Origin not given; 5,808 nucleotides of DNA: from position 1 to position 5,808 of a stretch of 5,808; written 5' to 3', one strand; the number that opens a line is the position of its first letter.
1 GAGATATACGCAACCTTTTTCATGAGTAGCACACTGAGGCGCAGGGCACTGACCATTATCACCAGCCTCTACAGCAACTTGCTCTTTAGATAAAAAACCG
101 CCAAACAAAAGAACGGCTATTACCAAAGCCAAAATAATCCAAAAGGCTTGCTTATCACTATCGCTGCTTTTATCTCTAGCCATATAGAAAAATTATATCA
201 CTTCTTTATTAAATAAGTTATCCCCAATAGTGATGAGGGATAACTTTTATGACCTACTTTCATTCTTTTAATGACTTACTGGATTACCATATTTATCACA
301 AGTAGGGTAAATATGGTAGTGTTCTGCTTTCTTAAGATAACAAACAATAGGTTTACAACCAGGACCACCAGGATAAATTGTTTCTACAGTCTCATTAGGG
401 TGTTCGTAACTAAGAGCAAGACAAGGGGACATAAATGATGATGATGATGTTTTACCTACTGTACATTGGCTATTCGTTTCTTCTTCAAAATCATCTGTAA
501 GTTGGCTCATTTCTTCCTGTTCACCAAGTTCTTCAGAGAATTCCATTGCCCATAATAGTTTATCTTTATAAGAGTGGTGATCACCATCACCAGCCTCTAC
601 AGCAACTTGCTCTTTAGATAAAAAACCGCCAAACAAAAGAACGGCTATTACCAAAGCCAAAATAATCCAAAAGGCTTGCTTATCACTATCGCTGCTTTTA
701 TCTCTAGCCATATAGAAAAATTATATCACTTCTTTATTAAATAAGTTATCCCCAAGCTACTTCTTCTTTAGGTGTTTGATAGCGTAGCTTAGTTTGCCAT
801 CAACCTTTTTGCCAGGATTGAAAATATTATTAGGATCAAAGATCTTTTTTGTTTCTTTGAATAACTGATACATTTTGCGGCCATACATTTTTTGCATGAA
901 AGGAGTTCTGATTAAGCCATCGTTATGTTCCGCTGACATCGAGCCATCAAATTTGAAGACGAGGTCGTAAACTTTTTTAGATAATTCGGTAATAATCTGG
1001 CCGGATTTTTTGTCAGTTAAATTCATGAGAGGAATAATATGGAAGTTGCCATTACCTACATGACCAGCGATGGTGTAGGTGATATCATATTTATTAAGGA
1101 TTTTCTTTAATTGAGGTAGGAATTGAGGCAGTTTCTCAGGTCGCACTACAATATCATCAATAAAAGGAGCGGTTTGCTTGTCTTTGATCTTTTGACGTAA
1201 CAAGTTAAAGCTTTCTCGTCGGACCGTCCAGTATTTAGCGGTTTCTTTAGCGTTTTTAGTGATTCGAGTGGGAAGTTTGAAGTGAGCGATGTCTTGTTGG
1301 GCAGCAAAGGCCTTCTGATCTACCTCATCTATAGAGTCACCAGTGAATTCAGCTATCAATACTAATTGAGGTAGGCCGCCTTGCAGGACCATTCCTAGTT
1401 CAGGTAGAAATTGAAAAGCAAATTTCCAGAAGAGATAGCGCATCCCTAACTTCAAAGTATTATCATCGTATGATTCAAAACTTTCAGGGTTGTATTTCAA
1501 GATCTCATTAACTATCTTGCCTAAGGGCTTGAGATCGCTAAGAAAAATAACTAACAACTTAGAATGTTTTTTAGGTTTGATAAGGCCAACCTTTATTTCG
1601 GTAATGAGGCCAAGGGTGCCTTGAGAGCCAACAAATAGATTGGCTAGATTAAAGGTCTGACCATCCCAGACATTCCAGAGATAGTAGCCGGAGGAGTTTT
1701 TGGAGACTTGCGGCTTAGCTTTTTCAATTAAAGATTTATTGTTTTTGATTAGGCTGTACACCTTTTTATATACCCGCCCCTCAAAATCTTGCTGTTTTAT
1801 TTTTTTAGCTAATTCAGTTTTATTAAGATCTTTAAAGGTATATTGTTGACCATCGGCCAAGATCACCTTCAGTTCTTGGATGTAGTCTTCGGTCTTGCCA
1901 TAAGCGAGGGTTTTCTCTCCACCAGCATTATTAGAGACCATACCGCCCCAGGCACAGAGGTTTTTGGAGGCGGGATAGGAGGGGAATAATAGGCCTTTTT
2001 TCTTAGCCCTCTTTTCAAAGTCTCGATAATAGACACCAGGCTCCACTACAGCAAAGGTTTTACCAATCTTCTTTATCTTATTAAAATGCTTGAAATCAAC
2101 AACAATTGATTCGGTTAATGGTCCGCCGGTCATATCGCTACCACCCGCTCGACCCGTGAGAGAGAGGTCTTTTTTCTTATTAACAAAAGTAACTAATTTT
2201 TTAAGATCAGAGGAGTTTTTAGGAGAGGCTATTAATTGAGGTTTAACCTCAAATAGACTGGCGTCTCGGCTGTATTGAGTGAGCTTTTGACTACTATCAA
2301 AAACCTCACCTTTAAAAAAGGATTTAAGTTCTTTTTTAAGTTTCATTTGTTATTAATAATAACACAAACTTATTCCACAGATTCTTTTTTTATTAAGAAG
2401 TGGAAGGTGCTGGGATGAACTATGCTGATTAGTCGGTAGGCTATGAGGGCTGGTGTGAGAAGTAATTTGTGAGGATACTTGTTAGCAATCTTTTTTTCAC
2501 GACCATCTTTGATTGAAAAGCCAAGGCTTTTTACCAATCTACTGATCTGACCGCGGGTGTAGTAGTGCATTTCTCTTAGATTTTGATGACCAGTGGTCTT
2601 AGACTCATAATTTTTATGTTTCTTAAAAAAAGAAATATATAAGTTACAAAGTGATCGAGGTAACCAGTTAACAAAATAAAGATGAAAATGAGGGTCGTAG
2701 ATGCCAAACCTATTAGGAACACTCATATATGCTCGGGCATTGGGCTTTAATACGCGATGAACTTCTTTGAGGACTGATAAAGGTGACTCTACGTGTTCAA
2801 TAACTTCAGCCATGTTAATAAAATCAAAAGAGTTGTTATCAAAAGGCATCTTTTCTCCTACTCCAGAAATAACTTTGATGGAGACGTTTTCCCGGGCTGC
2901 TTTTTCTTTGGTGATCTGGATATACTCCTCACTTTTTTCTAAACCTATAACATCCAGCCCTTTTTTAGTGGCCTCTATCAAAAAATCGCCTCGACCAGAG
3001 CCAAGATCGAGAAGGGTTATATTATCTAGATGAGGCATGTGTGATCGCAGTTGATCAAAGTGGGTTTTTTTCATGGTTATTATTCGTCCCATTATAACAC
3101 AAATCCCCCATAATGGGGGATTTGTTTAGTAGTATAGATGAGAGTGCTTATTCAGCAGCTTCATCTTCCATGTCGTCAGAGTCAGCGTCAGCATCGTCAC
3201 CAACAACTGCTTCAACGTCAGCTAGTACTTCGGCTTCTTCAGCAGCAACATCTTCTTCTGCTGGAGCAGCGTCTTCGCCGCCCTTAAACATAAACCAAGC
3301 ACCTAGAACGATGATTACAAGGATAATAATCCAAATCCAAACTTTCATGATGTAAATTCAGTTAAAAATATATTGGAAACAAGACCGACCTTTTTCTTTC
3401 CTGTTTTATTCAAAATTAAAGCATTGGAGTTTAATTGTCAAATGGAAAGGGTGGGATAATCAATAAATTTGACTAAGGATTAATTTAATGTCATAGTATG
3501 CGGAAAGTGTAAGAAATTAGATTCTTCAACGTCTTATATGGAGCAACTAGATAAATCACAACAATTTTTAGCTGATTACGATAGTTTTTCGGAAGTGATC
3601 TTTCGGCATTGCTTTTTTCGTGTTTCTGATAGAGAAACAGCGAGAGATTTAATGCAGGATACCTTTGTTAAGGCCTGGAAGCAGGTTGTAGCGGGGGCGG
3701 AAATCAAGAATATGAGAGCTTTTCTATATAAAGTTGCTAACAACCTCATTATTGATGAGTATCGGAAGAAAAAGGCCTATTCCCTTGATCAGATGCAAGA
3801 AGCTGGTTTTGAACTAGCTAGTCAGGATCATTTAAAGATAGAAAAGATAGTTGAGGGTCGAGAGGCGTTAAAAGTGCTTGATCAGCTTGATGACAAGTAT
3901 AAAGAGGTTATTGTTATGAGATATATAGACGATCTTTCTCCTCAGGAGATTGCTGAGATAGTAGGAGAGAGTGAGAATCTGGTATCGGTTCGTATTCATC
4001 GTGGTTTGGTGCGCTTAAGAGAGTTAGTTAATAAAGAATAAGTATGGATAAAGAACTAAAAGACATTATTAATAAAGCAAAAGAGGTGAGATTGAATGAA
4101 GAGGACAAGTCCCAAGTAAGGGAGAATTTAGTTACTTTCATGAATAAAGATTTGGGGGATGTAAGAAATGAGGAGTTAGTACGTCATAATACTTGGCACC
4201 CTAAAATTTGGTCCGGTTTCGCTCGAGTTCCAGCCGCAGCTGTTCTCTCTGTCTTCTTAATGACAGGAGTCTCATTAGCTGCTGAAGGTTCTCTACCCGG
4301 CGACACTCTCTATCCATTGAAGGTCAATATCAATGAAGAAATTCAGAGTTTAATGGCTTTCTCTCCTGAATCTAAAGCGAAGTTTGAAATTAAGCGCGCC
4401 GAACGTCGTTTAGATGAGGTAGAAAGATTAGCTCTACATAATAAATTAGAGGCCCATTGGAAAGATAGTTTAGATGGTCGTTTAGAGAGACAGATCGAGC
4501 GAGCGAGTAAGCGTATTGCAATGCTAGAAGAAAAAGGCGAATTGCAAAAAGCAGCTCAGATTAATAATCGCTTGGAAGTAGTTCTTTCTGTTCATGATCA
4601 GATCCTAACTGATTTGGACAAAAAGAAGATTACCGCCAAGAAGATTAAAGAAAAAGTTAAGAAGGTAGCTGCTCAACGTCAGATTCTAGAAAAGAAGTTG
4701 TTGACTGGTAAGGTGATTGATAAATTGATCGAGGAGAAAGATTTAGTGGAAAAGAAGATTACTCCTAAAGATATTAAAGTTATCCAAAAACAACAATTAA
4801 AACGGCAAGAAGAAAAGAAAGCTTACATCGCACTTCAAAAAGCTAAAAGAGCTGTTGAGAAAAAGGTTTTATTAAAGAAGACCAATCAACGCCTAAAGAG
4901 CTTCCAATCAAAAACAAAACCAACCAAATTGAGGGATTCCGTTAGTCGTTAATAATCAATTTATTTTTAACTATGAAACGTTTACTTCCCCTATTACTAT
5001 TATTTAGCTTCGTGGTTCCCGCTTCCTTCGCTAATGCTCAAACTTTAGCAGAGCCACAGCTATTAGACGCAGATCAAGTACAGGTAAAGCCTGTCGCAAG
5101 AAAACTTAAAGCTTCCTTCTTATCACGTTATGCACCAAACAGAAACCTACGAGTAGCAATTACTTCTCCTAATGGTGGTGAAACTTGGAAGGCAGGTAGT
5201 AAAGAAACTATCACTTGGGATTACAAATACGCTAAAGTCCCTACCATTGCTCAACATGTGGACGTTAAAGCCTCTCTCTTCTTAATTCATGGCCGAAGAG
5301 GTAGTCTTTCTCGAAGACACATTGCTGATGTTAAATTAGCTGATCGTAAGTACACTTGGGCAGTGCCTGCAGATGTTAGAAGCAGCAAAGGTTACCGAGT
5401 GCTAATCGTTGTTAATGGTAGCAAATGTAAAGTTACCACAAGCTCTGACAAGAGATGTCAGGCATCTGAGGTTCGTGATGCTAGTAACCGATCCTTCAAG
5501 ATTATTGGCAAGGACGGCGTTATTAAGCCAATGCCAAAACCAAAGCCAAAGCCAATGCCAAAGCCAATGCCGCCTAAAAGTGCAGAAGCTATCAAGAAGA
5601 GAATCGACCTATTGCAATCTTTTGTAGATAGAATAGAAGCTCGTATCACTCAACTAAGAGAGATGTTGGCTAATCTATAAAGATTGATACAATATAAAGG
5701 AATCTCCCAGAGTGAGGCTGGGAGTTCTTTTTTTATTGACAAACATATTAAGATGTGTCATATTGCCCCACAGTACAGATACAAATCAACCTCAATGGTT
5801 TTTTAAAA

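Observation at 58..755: Base-perfect 170-bp direct repeat gives two tandem genes the same promoter, 5' end and 42-codon membrane anchor, fused to unrelated C-termini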

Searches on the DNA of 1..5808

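Call 61: search_rna_families(source=window, threshold=gathering)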
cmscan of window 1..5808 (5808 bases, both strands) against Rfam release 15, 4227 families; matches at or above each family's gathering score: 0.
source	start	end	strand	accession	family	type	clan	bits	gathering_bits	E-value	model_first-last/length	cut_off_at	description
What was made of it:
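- Tried and rejected: Rfam: no RNA family anywhere in the window (call 61).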
